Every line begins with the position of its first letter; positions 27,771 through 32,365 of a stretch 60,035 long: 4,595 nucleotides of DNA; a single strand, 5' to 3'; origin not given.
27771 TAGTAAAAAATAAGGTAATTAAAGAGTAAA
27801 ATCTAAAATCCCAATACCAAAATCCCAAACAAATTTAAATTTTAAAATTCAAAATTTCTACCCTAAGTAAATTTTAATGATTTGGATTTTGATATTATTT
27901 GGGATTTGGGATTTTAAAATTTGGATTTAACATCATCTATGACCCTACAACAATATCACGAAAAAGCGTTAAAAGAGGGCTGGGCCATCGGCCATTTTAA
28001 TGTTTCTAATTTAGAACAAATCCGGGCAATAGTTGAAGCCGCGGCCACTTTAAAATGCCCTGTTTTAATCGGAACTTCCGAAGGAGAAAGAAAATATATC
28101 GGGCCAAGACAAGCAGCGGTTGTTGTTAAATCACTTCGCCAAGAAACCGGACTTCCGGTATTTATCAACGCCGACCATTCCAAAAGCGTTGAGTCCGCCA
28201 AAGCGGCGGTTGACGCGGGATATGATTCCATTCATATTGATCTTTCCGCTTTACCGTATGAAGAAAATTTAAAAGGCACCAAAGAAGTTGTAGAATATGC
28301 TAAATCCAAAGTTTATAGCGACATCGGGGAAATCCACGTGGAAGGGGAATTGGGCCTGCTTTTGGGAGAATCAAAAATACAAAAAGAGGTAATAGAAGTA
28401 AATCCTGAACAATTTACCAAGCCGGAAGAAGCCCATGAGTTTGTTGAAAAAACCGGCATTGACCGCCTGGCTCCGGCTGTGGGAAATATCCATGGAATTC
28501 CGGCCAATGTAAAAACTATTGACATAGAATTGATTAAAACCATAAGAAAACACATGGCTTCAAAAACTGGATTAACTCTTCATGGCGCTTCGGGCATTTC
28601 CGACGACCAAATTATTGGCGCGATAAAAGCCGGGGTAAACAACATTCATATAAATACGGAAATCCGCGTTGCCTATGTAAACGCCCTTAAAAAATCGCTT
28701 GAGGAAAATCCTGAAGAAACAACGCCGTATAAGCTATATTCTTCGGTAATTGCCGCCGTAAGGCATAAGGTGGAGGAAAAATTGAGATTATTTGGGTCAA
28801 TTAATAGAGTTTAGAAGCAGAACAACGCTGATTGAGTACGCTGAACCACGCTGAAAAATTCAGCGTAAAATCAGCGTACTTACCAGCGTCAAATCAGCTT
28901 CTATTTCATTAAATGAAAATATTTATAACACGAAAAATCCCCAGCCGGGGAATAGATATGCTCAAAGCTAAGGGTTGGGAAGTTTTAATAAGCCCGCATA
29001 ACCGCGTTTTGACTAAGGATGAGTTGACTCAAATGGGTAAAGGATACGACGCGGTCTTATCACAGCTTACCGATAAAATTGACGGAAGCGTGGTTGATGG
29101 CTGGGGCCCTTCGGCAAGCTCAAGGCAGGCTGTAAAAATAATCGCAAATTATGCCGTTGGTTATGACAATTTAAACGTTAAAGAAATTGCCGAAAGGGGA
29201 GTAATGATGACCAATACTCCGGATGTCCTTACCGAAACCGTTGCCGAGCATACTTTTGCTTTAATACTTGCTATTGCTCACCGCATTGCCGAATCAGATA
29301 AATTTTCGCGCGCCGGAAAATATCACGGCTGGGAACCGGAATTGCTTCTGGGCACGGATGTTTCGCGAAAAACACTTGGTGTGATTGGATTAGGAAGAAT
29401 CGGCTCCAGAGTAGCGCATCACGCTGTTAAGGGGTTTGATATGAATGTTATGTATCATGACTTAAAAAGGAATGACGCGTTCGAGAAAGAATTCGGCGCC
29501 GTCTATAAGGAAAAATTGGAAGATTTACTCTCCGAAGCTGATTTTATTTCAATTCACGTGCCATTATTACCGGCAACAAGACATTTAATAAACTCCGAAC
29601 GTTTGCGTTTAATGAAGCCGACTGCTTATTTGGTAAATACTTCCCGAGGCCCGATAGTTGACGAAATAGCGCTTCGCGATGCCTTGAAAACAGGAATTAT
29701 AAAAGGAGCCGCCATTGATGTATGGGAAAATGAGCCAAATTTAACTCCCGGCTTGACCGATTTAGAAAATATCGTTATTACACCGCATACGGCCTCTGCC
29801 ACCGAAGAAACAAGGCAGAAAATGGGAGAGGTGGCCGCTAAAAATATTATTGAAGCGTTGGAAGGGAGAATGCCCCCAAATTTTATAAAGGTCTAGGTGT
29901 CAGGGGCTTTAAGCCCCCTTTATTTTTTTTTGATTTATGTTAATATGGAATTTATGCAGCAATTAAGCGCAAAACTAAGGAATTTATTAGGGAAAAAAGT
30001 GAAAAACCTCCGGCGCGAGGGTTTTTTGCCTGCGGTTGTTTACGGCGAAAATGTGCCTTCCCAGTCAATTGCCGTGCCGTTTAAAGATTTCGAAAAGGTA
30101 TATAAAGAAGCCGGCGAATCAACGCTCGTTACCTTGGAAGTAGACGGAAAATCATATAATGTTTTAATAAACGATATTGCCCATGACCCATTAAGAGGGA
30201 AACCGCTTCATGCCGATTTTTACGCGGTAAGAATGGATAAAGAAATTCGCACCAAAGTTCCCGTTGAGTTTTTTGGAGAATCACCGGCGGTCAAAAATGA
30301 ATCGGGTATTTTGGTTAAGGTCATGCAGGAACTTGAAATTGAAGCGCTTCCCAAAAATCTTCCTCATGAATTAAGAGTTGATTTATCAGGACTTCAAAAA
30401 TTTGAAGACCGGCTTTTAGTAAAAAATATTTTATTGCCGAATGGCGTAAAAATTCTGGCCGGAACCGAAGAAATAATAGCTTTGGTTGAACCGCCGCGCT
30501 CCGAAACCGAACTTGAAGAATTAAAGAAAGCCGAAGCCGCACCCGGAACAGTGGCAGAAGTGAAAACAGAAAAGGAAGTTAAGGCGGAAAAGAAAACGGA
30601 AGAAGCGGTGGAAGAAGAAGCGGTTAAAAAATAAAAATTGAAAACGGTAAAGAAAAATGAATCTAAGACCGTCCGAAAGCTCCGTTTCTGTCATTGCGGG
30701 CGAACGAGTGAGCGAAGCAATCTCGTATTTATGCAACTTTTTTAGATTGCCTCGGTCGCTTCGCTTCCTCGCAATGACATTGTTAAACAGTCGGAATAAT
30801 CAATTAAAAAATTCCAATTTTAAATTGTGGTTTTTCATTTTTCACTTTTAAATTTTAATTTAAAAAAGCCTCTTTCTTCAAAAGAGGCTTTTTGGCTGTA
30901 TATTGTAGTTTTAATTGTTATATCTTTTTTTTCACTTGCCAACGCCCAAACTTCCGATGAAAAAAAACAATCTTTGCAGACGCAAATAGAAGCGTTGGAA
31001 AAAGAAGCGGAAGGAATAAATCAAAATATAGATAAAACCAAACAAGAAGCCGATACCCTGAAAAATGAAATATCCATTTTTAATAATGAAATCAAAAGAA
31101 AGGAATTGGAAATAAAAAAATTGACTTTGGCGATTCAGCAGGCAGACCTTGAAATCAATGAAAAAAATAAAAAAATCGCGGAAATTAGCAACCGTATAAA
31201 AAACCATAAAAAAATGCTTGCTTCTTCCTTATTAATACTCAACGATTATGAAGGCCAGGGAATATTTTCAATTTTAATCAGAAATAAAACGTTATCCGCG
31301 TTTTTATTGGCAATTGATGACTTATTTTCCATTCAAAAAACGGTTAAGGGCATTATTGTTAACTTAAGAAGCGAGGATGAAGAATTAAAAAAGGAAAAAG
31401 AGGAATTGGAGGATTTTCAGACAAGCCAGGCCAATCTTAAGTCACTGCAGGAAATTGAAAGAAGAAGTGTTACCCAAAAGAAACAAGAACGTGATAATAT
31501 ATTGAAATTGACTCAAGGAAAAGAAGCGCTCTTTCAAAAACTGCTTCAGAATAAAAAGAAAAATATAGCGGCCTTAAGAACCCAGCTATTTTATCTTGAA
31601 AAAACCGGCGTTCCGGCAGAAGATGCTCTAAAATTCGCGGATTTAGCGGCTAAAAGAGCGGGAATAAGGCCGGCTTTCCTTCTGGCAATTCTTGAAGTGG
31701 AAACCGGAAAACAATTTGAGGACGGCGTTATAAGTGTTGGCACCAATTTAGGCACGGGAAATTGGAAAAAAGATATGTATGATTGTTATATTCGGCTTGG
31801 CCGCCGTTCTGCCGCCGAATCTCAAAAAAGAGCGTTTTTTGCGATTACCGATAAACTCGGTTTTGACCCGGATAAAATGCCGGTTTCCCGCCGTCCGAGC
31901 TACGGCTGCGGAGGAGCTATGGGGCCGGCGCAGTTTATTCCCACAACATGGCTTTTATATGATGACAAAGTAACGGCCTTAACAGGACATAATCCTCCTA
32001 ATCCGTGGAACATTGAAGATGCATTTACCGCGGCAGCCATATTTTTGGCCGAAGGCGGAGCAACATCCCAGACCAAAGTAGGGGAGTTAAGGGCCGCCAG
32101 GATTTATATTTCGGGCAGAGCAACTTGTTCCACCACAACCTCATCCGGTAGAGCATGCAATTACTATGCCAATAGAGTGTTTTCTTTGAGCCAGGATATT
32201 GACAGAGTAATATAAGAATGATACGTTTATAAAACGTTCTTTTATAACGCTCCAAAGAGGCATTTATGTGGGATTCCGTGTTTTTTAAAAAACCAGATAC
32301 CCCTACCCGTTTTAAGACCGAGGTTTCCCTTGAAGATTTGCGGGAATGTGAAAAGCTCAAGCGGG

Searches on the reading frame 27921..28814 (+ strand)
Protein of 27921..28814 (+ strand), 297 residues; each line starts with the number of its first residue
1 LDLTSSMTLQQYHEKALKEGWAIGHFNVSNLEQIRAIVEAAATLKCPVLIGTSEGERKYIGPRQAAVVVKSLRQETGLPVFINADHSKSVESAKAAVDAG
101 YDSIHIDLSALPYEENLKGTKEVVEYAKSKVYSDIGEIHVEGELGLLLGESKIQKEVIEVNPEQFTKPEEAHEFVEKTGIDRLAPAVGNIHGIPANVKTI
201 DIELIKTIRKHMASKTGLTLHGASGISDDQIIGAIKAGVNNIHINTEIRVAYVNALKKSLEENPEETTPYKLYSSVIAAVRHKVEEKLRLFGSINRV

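Call 24: search_protein_families(library=pfam, proteins=[window:27921-28814:+], max_evalue=0.001)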
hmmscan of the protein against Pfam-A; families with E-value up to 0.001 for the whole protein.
window:27921-28814:+ (297 aa): 2 families
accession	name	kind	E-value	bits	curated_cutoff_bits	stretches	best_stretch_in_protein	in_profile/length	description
PF01116.26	F_bP_aldolase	-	1.6e-73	248.1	25.5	1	8-296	2-277/277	Fructose-bisphosphate aldolase class-II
PF09987.14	DUF2226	-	0.00038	20.5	22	1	28-239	15-216/252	Uncharacterized protein conserved in archaea (DUF2226)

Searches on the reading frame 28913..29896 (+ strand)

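Call 24: search_protein_families(library=pfam, proteins=[window:28913-29896:+], max_evalue=0.001)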
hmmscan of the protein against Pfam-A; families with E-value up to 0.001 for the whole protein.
window:28913-29896:+ (327 aa): 3 families
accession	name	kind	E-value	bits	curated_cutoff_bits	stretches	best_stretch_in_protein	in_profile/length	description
PF02826.25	2-Hacid_dh_C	-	5.5e-57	192.4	25.1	1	115-294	1-178/178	D-isomer specific 2-hydroxyacid dehydrogenase, NAD binding domain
PF00389.36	2-Hacid_dh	-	7.2e-25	87.7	24.6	1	3-325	1-133/134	D-isomer specific 2-hydroxyacid dehydrogenase, catalytic domain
PF03446.21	NAD_binding_2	-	5.1e-06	27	21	1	155-258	2-107/161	NAD binding domain of 6-phosphogluconate dehydrogenase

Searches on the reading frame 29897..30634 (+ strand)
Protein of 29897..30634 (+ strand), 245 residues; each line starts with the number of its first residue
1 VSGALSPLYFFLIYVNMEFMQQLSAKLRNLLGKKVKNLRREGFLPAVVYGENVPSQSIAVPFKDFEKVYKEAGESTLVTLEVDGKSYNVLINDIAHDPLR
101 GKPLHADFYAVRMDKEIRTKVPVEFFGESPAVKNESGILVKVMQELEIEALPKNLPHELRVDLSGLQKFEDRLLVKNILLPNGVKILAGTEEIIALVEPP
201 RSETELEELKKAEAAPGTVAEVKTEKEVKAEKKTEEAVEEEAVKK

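Call 25: search_protein_families(library=pfam, proteins=[window:29897-30634:+], max_evalue=0.001)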
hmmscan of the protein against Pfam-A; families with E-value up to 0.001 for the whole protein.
window:29897-30634:+ (245 aa): 2 families
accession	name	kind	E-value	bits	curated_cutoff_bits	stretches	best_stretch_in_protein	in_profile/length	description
PF01386.24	Ribosomal_L25p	-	4.2e-22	78.8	23.6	1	23-108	1-82/82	Ribosomal L25p family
PF14693.11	Ribosomal_TL5_C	-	8.5e-20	71.4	27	1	116-201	1-84/84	Ribosomal protein TL5, C-terminal domain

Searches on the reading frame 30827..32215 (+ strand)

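Call 25: search_protein_families(library=pfam, proteins=[window:30827-32215:+], max_evalue=0.001)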
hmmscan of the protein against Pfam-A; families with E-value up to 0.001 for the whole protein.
window:30827-32215:+ (462 aa): 3 families
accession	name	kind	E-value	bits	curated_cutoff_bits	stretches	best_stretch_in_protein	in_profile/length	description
PF13406.11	SLT_2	-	9.6e-10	38.6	24.3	1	273-419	79-208/292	Transglycosylase SLT domain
PF11932.13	DUF3450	-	0.00055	19.8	32.6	1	33-123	7-94/241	Protein of unknown function (DUF3450)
PF10186.14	ATG14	-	0.00081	19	33.2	1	46-133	34-115/347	Vacuolar sorting 38 and autophagy-related subunit 14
